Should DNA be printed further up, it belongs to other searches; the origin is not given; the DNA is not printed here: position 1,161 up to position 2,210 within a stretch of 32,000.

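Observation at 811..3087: IS1595-type transposase, an orphan protein and a TTG-started PIN nuclease packed into one strongly promoted operon: passenger-carrying IS or a new toxin/defence module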

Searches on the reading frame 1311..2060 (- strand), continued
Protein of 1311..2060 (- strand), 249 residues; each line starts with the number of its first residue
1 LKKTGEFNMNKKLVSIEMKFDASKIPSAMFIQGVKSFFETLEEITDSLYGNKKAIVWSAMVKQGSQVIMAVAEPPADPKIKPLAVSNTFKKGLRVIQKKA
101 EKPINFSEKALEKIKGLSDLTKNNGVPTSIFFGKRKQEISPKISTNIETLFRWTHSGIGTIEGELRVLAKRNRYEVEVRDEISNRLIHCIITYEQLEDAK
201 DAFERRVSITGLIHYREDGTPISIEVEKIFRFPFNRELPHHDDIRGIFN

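Call 53: search_solved_structures(query=A3, max_evalue=1)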
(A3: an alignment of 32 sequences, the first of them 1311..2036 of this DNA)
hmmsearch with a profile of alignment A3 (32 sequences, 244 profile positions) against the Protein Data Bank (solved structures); distinct sequences matched with E-value up to 1: 3.
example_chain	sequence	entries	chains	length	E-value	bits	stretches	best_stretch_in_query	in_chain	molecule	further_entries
1wdz_A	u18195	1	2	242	0.59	12.7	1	47-113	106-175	insulin receptor substrate p53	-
2ykt_A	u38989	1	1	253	0.63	12.6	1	47-113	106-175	BRAIN-SPECIFIC ANGIOGENESIS INHIBITOR 1-ASSOCIATED PROTEIN 2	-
1y2o_A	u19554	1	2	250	0.64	12.6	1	47-113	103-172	BAI1-associated protein 2 isoform 1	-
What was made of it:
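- Tried and rejected: A PDB sequence search with the X profile gave only noise (call 53).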

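Call 59: search_protein_families(library=pfam, alignment_id=A3, max_evalue=0.1)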
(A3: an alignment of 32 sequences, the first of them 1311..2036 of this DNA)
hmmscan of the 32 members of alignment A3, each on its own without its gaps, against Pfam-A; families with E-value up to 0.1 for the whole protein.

A. member 1, window:1311-2036:- (241 aa): 0 families

B. families by the number of members that match (of 32 scanned): 12 families
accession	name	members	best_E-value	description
PF01336.31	tRNA_anti-codon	1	0.00069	OB-fold nucleic acid binding domain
PF18213.6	SUB1_ProdP9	1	0.0037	SUB1 protease Prodomain ProdP9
PF23873.1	DUF7228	1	0.02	Family of unknown function (DUF7228)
PF23703.1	DExH18_N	1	0.023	DExH-box ATP-dependent RNA helicase DExH18, N-terminal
PF23759.1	GBD_T9SS_assoc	1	0.024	Galactose binding domain-like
PF00252.24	Ribosomal_L16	1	0.024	Ribosomal protein L16p/L10e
PF24828.1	DUF7713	1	0.035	Domain of unknown function (DUF7713)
PF10649.15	DUF2478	1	0.049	Protein of unknown function (DUF2478)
PF21430.3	DTP-pb9_B-dom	1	0.069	Distal tail protein pb9, B domain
PF14257.11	DUF4349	1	0.086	Domain of unknown function (DUF4349)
PF16326.10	ABC_tran_CTD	1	0.091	ABC transporter C-terminal domain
PF13581.12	HATPase_c_2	1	0.1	Histidine kinase-like ATPase domain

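Call 60: search_protein_families(library=phrogs, proteins=[window:1311-2036:-], max_evalue=0.01)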
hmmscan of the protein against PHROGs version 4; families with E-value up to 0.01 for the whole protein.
window:1311-2036:- (241 aa): 0 families

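Call 64: search_dna_similar(query=window:1311-2036:-, collection=plasmids, mode=protein, max_evalue=0.001, max_rows=15)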
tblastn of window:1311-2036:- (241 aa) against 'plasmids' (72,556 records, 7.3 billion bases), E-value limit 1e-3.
No match.

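Call 65: search_dna_similar(query=window:1311-2036:-, collection=phages, mode=protein, max_evalue=0.001, max_rows=15)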
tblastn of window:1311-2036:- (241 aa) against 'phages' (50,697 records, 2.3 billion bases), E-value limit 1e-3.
No match.

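Call 87: fold_search(model_id=the predicted structure, library=viral)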
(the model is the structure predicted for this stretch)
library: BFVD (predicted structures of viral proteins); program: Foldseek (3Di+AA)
matches with E <= 10: 1017; with E <= 0.001: 3
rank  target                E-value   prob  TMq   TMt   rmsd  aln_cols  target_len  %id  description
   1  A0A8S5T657            2.2e-09  1.00  0.45  0.41  11.4       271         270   10  Uncharacterized protein [Myoviridae sp. ctLIM9]
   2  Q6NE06                2.9e-09  1.00  0.46  0.32   9.0       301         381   13  Uncharacterized protein [Leptospira phage LE1]
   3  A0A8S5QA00            3.4e-08  1.00  0.42  0.30   9.9       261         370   12  DUF6575 domain-containing protein [Siphoviridae sp. ctoic9]
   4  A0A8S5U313            2.5e-03  1.00  0.26  0.19  10.2       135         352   13  Host cell surface-exposed lipoprotein [Siphoviridae sp. ctoyo6]
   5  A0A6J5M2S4            4.5e-03  1.00  0.24  0.48   5.1        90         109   14  Uncharacterized protein [uncultured Caudovirales phage]
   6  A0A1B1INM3            9.0e-03  1.00  0.24  0.23   7.1       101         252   13  (no name in the UniProt tables at hand)
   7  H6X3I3                9.0e-03  0.85  0.26  0.35  15.2       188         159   11  Uncharacterized protein [Klebsiella phage vB_KleM_RaK2]
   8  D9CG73                9.6e-03  0.15  0.11  0.10  17.8       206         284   14  (no name in the UniProt tables at hand)
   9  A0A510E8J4            1.0e-02  1.00  0.23  0.25   5.3        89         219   13  (no name in the UniProt tables at hand)
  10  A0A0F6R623            1.2e-02  0.54  0.19  0.24  14.9       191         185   10  Uncharacterized protein [Sinorhizobium phage phiM9]
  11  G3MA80                1.6e-02  0.51  0.25  0.11  21.6       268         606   12  Gp339 [Bacillus phage G]
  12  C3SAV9                1.9e-02  0.82  0.23  0.36   8.2       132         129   10  E4 ORFA [Murine adenovirus 3]
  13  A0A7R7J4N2            2.0e-02  0.99  0.24  0.39  11.0       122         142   11  (no name in the UniProt tables at hand)
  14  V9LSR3                2.3e-02  0.99  0.24  0.20   5.4        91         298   13  DekiORF86 (Fragment) [Dendrolimus kikuchii nucleopolyhedrovirus]
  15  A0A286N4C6            2.4e-02  1.00  0.24  0.58   3.9        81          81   10  Uncharacterized protein [Arthrobacter phage Molivia]
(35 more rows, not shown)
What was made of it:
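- Full-length structural relatives occur in phages (call 87).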
